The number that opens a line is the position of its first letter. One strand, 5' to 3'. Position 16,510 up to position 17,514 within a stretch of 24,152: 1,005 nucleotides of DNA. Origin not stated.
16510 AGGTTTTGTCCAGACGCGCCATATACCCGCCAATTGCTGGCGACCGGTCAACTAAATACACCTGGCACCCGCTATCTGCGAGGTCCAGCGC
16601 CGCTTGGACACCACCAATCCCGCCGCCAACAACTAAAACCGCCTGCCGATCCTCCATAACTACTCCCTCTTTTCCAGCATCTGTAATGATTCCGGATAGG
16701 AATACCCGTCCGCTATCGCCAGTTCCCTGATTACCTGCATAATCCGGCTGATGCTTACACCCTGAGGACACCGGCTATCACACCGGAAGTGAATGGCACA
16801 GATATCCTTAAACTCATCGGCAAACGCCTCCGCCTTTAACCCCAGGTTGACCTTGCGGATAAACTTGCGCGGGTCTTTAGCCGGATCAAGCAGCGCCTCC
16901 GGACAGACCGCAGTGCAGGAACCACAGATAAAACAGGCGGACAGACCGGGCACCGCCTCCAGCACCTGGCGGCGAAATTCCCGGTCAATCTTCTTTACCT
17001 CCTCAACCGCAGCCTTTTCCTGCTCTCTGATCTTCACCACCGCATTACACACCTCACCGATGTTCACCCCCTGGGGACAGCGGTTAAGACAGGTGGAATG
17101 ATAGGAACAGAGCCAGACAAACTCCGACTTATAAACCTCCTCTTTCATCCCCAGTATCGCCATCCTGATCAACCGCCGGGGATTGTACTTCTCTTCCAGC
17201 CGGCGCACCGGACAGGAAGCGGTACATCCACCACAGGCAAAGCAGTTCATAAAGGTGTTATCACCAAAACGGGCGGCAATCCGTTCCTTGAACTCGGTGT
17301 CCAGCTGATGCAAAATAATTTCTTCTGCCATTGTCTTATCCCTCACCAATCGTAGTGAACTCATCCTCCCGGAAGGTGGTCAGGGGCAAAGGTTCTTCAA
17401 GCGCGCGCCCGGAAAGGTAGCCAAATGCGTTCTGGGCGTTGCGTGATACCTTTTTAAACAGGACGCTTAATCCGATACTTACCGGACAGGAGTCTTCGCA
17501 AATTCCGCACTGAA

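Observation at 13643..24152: Soluble cluster with three different HdrA paralogues: candidate new electron-bifurcating complex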

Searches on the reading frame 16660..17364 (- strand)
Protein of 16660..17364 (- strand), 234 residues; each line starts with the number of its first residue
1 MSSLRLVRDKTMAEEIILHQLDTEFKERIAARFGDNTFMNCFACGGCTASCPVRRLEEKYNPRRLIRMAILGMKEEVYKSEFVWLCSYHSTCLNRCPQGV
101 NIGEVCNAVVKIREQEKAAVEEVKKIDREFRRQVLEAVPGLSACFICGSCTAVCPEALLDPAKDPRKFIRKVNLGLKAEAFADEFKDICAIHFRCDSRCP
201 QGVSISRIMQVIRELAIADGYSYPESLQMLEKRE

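Call 3: search_protein_families(library=pfam, proteins=[window:16660-17364:-], max_evalue=0.001)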
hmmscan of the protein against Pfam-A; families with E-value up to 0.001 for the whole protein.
window:16660-17364:- (234 aa): 7 families
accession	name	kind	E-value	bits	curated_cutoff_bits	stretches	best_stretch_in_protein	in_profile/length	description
PF13534.11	Fer4_17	-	1e-15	58.4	22.2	2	40-101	1-61/61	4Fe-4S dicluster domain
PF13183.11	Fer4_8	-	4.6e-15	56.3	27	2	40-100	4-68/68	4Fe-4S dicluster domain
PF13237.11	Fer4_10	-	1.2e-09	38.3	25.5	1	40-97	8-53/53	4Fe-4S dicluster domain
PF13187.11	Fer4_9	-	6e-09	36.2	27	2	90-157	6-50/52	4Fe-4S dicluster domain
PF12838.12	Fer4_7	-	1.5e-08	35.4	27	1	40-100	1-52/52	4Fe-4S dicluster domain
PF13484.11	Fer4_16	-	2.7e-07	31.7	30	0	91-155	7-64/66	4Fe-4S double cluster binding domain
PF25160.1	LdpA_Fe-S-bd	-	9.8e-05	22.5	27.6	0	39-58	26-45/49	LdpA Fe-S cluster-binding domain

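Call 4: search_protein_families(library=ncbifam, proteins=[window:16660-17364:-], max_evalue=0.001)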
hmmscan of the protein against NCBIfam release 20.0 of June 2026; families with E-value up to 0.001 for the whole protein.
window:16660-17364:- (234 aa): 17 families
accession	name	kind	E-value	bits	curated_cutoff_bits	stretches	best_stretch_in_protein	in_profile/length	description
TIGR03290.1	CoB_CoM_SS_C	equivalog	8.7e-36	123.1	160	2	40-126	3-88/144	CoB--CoM heterodisulfide reductase subunit C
NF041890.1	hdrC_Methbact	equivalog_domain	7.4e-25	87.7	270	2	34-124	24-112/192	ferredoxin:CoB-CoM heterodisulfide reductase subunit HdrC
NF041779.1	hetero_SS_HdrC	equivalog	7.8e-24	84.2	350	2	40-122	32-112/198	ferredoxin:CoB-CoM heterodisulfide reductase subunit HdrC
NF038018.1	qmoC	equivalog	3.6e-23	82.6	300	2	22-130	2-108/360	quinone-interacting membrane-bound oxidoreductase complex subunit QmoC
NF008369.0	PRK11168.1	equivalog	3.7e-14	52.4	278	2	35-110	7-84/401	anaerobic glycerol-3-phosphate dehydrogenase subunit C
TIGR03379.1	glycerol3P_GlpC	equivalog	7.8e-13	47.9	279.9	2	35-124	1-92/397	anaerobic glycerol-3-phosphate dehydrogenase subunit GlpC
NF004616.0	PRK05950.1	subfamily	1.8e-10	40.4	228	1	33-109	141-229/238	succinate dehydrogenase iron-sulfur subunit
NF008434.0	PRK11274.1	equivalog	1.8e-10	40.3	333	2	139-215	20-101/409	glycolate oxidase subunit GlcF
TIGR00384.1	dhsB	subfamily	5e-08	32.7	88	1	22-104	123-216/222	succinate dehydrogenase and fumarate reductase iron-sulfur protein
TIGR02512.1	FeFe_hydrog_A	subfamily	4.7e-07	29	405.95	0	17-65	27-76/375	[FeFe] hydrogenase, group A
NF040763.1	FeFe_hydrog_A6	exception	3.5e-06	25.7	765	0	20-67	168-216/571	NADH-dependent [FeFe] hydrogenase, group A6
NF004898.0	PRK06259.1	equivalog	7.5e-06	24.8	385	1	36-134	131-233/488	fumarate reductase (CoM/CoB) subunit TfrB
NF009226.0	PRK12576.1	equivalog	8.5e-05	22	344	1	37-125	152-246/317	succinate dehydrogenase/fumarate reductase iron-sulfur subunit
NF040762.1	Hydr_FeFe_Clost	exception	0.00012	20.9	900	0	8-61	157-209/572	ferredoxin hydrogenase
NF006305.0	PRK08493.1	equivalog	0.00039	18.6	591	0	35-57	201-222/819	NADH-quinone oxidoreductase subunit G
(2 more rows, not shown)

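Call 43: find_homologous_proteins(query=window:16660-17331:-, max_evalue=1e-10)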
Query window:16660-17331:- (223 aa): 163 proteins with E <= 1e-10 among 500 candidates; the best 120 are listed.
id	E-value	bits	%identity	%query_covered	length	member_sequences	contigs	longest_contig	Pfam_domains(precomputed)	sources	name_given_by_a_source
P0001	9.4e-147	505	100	100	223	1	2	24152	PF13484.12,PF12838.13,PF13534.12,PF13237.12,PF13183.12,PF13187.12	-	-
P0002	5.4e-119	414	80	99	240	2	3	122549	PF13484.12,PF12838.13,PF13534.12,PF13237.12,PF13183.12,PF13187.12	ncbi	-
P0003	8.4e-110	384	74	99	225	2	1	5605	PF13484.12,PF12838.13,PF13534.12,PF13237.12,PF13183.12,PF13187.12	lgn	-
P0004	3.3e-109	382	74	99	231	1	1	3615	PF12838.13,PF13534.12,PF13237.12,PF13183.12,PF13187.12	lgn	-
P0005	6.1e-109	381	74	99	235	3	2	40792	PF12838.13,PF13534.12,PF13237.12,PF13183.12,PF13187.12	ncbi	ncbi:MAG: 4Fe-4S dicluster domain-containing protein [candidate division WOR-3 bacterium]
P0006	2.1e-108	379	74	99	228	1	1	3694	PF13484.12,PF12838.13,PF13534.12,PF25160.2,PF13237.12,PF13183.12,PF13187.12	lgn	-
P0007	3.6e-104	365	72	98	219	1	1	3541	PF12838.13,PF13534.12,PF13237.12,PF13183.12,PF13187.12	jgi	jgi:heterodisulfide reductase subunit C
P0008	1.1e-103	364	72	97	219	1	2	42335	PF12838.13,PF13534.12,PF13237.12,PF13183.12,PF13187.12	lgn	-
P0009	1.7e-103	363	64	98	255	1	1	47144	PF13484.12,PF12838.13,PF13534.12,PF25160.2,PF13237.12,PF13183.12,PF13187.12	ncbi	-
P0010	3.7e-103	362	70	99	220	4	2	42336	PF12838.13,PF13534.12,PF25160.2,PF13237.12,PF13183.12,PF13187.12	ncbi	ncbi:MAG: 4Fe-4S dicluster domain-containing protein [candidate division WOR-3 bacterium]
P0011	4.0e-103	362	71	97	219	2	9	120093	PF13484.12,PF12838.13,PF13534.12,PF13237.12,PF13183.12,PF13187.12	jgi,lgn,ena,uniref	uniref:4Fe-4S ferredoxin-type domain-containing protein n=1 Tax=candidate division WOR-3 bacterium T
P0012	1.7e-102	360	71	97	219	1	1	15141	PF13484.12,PF12838.13,PF13534.12,PF25160.2,PF13237.12,PF13183.12,PF13187.12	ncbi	ncbi:MAG: 4Fe-4S dicluster domain-containing protein [bacterium]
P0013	2.6e-102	359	71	97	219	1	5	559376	PF12838.13,PF13534.12,PF13237.12,PF13183.12,PF13187.12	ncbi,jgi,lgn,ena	ncbi:MAG: 4Fe-4S dicluster domain-containing protein [candidate division WOR-3 bacterium]|jgi:hetero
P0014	2.7e-101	356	70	98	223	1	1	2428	PF12838.13,PF13534.12,PF25160.2,PF13237.12,PF13183.12,PF13187.12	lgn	-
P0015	4.5e-101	355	70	99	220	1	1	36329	PF12838.13,PF13534.12,PF25160.2,PF13237.12,PF13183.12,PF13187.12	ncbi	-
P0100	2.7e-68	248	48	94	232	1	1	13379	PF13484.12,PF12838.13,PF13534.12,PF25160.2,PF13237.12,PF13183.12,PF13187.12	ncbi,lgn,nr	ncbi:4Fe-4S dicluster domain-containing protein [Candidatus Aerophobetes bacterium]|nr:4Fe-4S diclus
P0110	4.4e-59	218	49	91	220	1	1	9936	PF12838.13,PF13534.12,PF13237.12,PF13183.12,PF13187.12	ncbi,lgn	-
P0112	3.9e-57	212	45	94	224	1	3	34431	PF13484.12,PF12838.13,PF13534.12,PF13237.12,PF13183.12,PF13187.12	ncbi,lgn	ncbi:MAG: 4Fe-4S dicluster domain-containing protein [Thermoplasmatota archaeon]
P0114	9.1e-57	210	45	91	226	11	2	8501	PF12797.13,PF13484.12,PF12838.13,PF13534.12,PF13237.12,PF13183.12,PF13187.12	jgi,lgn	jgi:heterodisulfide reductase subunit C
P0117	2.8e-56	209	45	94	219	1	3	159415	PF13484.12,PF12838.13,PF13534.12,PF13237.12,PF13183.12,PF13187.12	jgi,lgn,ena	-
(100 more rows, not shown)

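Call 44: find_encoding_contigs(protein=P0112, flank=10000, max_places=1)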
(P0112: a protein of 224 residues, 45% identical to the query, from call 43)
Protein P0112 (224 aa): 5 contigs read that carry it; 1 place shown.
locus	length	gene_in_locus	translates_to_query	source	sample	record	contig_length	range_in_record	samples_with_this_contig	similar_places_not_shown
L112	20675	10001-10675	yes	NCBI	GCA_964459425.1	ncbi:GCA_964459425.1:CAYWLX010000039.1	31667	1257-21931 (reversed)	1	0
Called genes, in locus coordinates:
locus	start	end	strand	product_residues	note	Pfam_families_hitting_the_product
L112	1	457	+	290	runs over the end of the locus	PF02754:CCG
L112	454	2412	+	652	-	PF00890:FAD_binding_2 (weak), PF12831:FAD_oxidored (weak), PF13450:NAD_binding_8 (weak), PF00037:Fer4 (weak), PF12838:Fer4_7, PF13187:Fer4_9 (weak), PF13237:Fer4_10, PF14697:Fer4_21, +6 more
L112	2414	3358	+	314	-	PF12831:FAD_oxidored (weak), PF14697:Fer4_21 (weak), PF00037:Fer4, PF12837:Fer4_6 (weak), PF01257:2Fe-2S_thioredx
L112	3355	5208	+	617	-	PF01257:2Fe-2S_thioredx (weak), PF01512:Complex1_51K, PF10589:NADH_4Fe-4S, PF00037:Fer4 (weak), PF12838:Fer4_7, PF13237:Fer4_10, PF14697:Fer4_21, PF00037:Fer4, +3 more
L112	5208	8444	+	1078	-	PF00111:Fer2, PF13510:Fer2_4, PF12838:Fer4_7 (weak), PF07992:Pyr_redox_2, PF13237:Fer4_10, PF14697:Fer4_21, PF12838:Fer4_7, PF13187:Fer4_9, +8 more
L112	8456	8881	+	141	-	PF02662:FlpD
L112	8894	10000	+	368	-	PF04432:FrhB_FdhB_C (weak), PF12838:Fer4_7 (faint), PF12797:Fer4_2 (faint), PF00037:Fer4 (faint), PF13183:Fer4_8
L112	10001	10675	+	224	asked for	PF13183:Fer4_8, PF12838:Fer4_7 (faint), PF13484:Fer4_16 (faint), PF13534:Fer4_17 (weak), PF13187:Fer4_9 (weak), PF13237:Fer4_10 (weak), PF13183:Fer4_8 (weak)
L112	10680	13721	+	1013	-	PF07992:Pyr_redox_2 (weak), PF12831:FAD_oxidored (weak), PF00037:Fer4 (weak), PF13187:Fer4_9, PF07992:Pyr_redox_2, PF12838:Fer4_7, PF13187:Fer4_9, PF14697:Fer4_21, +20 more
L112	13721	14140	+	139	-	PF02662:FlpD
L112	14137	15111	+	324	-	PF01058:Oxidored_q6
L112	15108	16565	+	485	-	PF27537:HoxH, PF00374:NiFeSe_Hases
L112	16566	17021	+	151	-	PF01750:HycI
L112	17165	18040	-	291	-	PF04055:Radical_SAM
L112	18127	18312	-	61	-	-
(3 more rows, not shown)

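Call 45: find_encoding_contigs(protein=P0100, flank=10000, max_places=1)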
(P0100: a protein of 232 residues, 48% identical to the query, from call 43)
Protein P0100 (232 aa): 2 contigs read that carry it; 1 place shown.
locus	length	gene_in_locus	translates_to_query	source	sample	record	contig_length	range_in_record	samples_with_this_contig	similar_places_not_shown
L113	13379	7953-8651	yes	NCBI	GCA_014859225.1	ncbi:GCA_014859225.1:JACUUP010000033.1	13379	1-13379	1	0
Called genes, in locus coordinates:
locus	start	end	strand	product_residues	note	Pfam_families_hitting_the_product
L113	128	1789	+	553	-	PF00890:FAD_binding_2, PF01134:GIDA (faint), PF07992:Pyr_redox_2 (faint)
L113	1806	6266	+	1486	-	PF14691:Fer4_20, PF07992:Pyr_redox_2, PF13450:NAD_binding_8, PF07992:Pyr_redox_2, PF12838:Fer4_7, PF13187:Fer4_9, PF13237:Fer4_10, PF14697:Fer4_21, +21 more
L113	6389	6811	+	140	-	PF02662:FlpD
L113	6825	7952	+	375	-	PF04432:FrhB_FdhB_C (weak), PF00037:Fer4 (faint), PF12797:Fer4_2 (faint), PF13183:Fer4_8 (weak)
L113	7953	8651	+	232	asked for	PF25160:LdpA_Fe-S-bd (faint), PF13237:Fer4_10 (weak), PF12838:Fer4_7 (faint), PF13183:Fer4_8, PF13187:Fer4_9 (weak), PF13534:Fer4_17, PF13237:Fer4_10 (weak), PF13183:Fer4_8, +1 more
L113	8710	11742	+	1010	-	PF07992:Pyr_redox_2 (weak), PF12831:FAD_oxidored (weak), PF00037:Fer4 (weak), PF13187:Fer4_9 (weak), PF07992:Pyr_redox_2 (weak), PF00890:FAD_binding_2 (weak), PF07992:Pyr_redox_2, PF13450:NAD_binding_8, +10 more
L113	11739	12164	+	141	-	PF02662:FlpD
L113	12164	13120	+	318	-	PF04432:FrhB_FdhB_C (weak), PF13187:Fer4_9 (faint), PF13237:Fer4_10 (faint), PF12797:Fer4_2 (faint), PF00037:Fer4 (faint), PF13183:Fer4_8 (weak)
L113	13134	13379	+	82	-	?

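Call 46: find_encoding_contigs(protein=P0117, flank=10000, max_places=1)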
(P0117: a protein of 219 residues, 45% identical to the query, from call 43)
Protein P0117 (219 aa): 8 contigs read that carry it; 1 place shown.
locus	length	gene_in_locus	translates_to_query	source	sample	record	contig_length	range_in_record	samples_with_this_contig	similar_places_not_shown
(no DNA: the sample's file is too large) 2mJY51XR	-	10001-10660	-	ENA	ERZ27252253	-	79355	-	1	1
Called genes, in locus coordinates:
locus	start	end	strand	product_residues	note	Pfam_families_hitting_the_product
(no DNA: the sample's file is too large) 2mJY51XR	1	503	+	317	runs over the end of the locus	PF01012:ETF, PF00766:ETF_alpha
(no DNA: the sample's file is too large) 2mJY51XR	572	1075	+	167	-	PF13183:Fer4_8, PF13187:Fer4_9 (weak), PF13534:Fer4_17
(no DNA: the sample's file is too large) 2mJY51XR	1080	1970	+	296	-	PF02754:CCG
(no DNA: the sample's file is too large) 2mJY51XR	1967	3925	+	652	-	PF00890:FAD_binding_2 (weak), PF07992:Pyr_redox_2 (weak), PF12831:FAD_oxidored (weak), PF13450:NAD_binding_8, PF12838:Fer4_7, PF13187:Fer4_9 (weak), PF13237:Fer4_10, PF14697:Fer4_21 (weak), +4 more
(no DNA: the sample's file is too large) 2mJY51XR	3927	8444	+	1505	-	PF00037:Fer4 (weak), PF14691:Fer4_20, PF01946:Thi4 (weak), PF07992:Pyr_redox_2, PF13450:NAD_binding_8, PF07992:Pyr_redox_2, PF12838:Fer4_7, PF14697:Fer4_21, +17 more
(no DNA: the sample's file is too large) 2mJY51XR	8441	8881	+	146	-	PF02662:FlpD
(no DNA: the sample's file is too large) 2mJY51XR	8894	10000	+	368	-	PF04432:FrhB_FdhB_C (faint), PF13534:Fer4_17 (faint), PF12797:Fer4_2 (faint), PF00037:Fer4 (faint), PF13183:Fer4_8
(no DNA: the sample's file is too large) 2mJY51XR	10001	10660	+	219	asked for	PF12838:Fer4_7 (faint), PF13183:Fer4_8, PF13484:Fer4_16 (faint), PF13534:Fer4_17 (weak), PF13187:Fer4_9 (weak), PF13183:Fer4_8 (weak), PF13237:Fer4_10 (weak), PF13534:Fer4_17 (weak)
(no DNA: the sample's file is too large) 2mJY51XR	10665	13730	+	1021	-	PF07992:Pyr_redox_2 (weak), PF12831:FAD_oxidored (weak), PF13183:Fer4_8 (weak), PF13187:Fer4_9, PF13237:Fer4_10 (weak), PF07992:Pyr_redox_2 (weak), PF13450:NAD_binding_8, PF12838:Fer4_7, +20 more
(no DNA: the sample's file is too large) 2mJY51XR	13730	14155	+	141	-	PF02662:FlpD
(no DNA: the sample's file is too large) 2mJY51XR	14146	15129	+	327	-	PF01058:Oxidored_q6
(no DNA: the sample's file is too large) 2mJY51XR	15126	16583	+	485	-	PF27537:HoxH, PF00374:NiFeSe_Hases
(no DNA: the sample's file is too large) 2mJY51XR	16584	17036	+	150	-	PF01750:HycI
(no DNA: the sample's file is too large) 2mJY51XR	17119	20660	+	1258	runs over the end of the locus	PF25778:DUF7948, PF06739:SBBP (faint), PF18370:RGI_lyase (faint), PF25833:Fn3_SaeA_3rd (faint), PF00041:fn3 (weak)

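Call 73: find_encoding_contigs(protein=P0110, flank=10000, max_places=1)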
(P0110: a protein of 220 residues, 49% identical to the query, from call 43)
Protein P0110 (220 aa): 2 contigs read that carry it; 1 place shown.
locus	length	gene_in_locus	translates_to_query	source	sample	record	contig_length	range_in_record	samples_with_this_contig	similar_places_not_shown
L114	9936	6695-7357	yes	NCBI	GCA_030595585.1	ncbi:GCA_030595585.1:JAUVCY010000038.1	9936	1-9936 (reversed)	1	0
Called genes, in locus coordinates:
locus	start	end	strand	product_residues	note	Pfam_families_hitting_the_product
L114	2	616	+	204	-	?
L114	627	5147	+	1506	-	PF14691:Fer4_20, PF07992:Pyr_redox_2, PF12831:FAD_oxidored (weak), PF13450:NAD_binding_8, PF13738:Pyr_redox_3, PF07992:Pyr_redox_2, PF07992:Pyr_redox_2, PF12838:Fer4_7, +17 more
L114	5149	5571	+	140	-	PF02662:FlpD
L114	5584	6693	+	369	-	PF04432:FrhB_FdhB_C (weak), PF12838:Fer4_7 (faint), PF12797:Fer4_2 (faint), PF13183:Fer4_8, PF00037:Fer4 (faint)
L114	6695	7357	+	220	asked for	PF12838:Fer4_7 (faint), PF13183:Fer4_8, PF13237:Fer4_10 (weak), PF13534:Fer4_17 (weak), PF13187:Fer4_9 (weak), PF13183:Fer4_8 (weak), PF13237:Fer4_10 (weak), PF13534:Fer4_17 (weak)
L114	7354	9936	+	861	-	?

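Call 74: find_encoding_contigs(protein=P0114, flank=10000, max_places=1)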
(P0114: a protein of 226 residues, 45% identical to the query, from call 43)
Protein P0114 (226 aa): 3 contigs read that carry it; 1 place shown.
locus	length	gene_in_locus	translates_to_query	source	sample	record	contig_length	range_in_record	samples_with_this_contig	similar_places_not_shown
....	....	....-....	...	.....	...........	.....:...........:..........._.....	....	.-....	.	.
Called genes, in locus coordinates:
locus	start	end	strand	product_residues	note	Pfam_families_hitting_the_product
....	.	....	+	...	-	?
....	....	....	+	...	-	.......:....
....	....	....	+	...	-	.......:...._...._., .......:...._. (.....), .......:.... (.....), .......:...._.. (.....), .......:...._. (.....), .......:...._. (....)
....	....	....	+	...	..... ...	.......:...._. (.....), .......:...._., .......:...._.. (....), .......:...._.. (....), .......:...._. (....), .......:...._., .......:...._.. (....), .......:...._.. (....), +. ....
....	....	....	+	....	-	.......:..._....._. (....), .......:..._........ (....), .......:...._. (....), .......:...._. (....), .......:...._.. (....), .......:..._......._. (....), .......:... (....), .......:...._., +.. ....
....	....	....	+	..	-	?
